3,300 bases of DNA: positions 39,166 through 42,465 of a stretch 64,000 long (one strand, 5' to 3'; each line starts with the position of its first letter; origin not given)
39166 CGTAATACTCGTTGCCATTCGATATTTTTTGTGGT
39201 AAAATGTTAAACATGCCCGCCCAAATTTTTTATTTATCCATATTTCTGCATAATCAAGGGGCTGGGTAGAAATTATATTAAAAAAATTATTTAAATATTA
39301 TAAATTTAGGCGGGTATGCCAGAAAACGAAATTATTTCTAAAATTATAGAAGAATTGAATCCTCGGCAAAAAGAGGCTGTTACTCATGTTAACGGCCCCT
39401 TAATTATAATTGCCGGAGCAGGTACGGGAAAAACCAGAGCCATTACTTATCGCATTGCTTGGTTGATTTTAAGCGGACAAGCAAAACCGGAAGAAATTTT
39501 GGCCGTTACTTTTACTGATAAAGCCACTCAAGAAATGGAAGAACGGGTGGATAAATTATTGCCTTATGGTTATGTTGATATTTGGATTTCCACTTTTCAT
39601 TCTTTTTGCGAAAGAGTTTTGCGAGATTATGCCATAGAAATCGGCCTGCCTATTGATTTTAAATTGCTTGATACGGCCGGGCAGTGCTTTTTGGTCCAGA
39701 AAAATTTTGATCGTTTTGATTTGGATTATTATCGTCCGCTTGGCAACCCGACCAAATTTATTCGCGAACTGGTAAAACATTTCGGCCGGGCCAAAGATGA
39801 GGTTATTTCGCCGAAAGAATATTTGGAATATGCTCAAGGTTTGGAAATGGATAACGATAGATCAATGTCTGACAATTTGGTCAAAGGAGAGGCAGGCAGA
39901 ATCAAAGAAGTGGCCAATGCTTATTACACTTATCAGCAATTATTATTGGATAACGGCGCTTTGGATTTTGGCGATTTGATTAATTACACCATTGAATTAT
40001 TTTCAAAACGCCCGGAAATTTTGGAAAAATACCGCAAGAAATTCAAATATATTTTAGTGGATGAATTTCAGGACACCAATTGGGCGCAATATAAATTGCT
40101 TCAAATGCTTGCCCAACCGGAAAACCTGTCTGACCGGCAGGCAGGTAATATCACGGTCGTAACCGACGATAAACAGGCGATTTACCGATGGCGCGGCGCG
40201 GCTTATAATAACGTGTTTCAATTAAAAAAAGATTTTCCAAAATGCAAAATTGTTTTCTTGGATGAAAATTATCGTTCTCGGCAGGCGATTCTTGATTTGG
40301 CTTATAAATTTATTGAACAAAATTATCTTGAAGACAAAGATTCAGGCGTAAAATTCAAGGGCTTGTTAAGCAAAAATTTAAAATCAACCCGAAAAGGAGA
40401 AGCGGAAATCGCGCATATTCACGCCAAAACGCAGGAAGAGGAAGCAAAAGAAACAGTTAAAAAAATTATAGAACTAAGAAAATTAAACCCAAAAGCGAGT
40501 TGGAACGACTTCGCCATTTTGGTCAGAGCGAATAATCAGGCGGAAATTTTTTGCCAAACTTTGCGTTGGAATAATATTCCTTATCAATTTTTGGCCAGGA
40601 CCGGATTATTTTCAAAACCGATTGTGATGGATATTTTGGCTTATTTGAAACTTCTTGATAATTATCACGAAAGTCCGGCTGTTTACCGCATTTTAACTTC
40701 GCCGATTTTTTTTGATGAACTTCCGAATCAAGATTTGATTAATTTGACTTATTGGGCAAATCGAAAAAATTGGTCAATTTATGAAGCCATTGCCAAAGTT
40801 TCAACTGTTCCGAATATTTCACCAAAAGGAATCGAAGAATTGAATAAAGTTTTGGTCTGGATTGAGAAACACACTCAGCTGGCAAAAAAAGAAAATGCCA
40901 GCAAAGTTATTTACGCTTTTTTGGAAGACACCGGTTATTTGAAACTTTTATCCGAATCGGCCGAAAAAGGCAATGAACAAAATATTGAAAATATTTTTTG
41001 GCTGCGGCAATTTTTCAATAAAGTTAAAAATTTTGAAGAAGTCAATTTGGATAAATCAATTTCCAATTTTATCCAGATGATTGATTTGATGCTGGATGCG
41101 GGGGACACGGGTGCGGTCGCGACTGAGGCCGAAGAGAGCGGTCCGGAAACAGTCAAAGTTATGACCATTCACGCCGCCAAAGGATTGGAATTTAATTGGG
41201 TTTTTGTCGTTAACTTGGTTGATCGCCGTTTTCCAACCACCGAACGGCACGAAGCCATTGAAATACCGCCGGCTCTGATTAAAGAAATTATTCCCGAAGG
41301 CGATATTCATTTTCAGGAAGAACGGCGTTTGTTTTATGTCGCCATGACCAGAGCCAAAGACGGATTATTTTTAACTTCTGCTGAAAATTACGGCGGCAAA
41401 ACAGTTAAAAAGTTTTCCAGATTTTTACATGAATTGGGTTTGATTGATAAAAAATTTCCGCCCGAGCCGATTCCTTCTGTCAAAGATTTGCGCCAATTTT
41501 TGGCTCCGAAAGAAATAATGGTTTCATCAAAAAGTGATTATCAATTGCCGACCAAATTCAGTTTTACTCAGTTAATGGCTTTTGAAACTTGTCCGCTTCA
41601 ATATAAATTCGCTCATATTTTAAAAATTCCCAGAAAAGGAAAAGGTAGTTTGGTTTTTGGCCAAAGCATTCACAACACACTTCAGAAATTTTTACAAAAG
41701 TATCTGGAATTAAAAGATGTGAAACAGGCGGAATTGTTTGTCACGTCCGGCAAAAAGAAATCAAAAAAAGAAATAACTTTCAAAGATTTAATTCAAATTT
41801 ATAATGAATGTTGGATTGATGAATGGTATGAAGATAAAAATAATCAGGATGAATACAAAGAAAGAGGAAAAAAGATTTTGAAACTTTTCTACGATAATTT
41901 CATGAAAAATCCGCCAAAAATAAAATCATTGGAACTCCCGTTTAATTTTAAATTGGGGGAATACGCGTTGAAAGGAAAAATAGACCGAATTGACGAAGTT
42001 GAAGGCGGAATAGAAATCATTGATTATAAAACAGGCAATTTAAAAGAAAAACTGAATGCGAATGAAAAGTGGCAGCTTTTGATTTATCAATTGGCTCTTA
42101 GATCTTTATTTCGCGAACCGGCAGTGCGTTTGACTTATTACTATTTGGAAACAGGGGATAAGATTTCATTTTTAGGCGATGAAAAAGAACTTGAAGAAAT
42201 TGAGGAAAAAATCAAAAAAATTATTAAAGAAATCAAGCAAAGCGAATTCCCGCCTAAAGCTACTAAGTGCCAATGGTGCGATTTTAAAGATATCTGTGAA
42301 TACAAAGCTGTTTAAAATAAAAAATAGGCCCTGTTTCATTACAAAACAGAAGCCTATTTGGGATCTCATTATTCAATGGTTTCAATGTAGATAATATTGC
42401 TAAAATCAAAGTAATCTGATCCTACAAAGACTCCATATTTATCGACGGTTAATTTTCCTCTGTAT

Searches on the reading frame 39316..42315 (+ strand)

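Call 64: search_protein_families(library=pfam, proteins=[window:39316-42315:+], max_evalue=0.001)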
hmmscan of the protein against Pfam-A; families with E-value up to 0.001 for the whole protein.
window:39316-42315:+ (999 aa): 7 families
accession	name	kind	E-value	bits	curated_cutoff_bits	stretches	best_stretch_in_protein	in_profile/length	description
PF00580.27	UvrD-helicase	-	2e-77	261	23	1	14-308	1-271/271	UvrD/REP helicase N-terminal domain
PF13361.12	UvrD_C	-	4.6e-55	187.9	25.6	1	315-690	3-349/350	UvrD-like helicase C-terminal domain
PF12705.13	PDDEXK_1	-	6.4e-39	134.8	22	1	748-995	2-247/247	PD-(D/E)XK nuclease superfamily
PF13245.12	AAA_19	-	1.8e-21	77.2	25.1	1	18-291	1-132/134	AAA domain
PF13538.12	UvrD_C_2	-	1.2e-10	41.6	27.4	1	665-686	30-51/52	UvrD-like helicase C-terminal domain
PF01930.23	Cas_Cas4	-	2.8e-08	34.5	22.7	1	877-994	52-158/160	Domain of unknown function DUF83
PF13087.12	AAA_12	-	1.5e-06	28.3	27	0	605-687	138-191/195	AAA domain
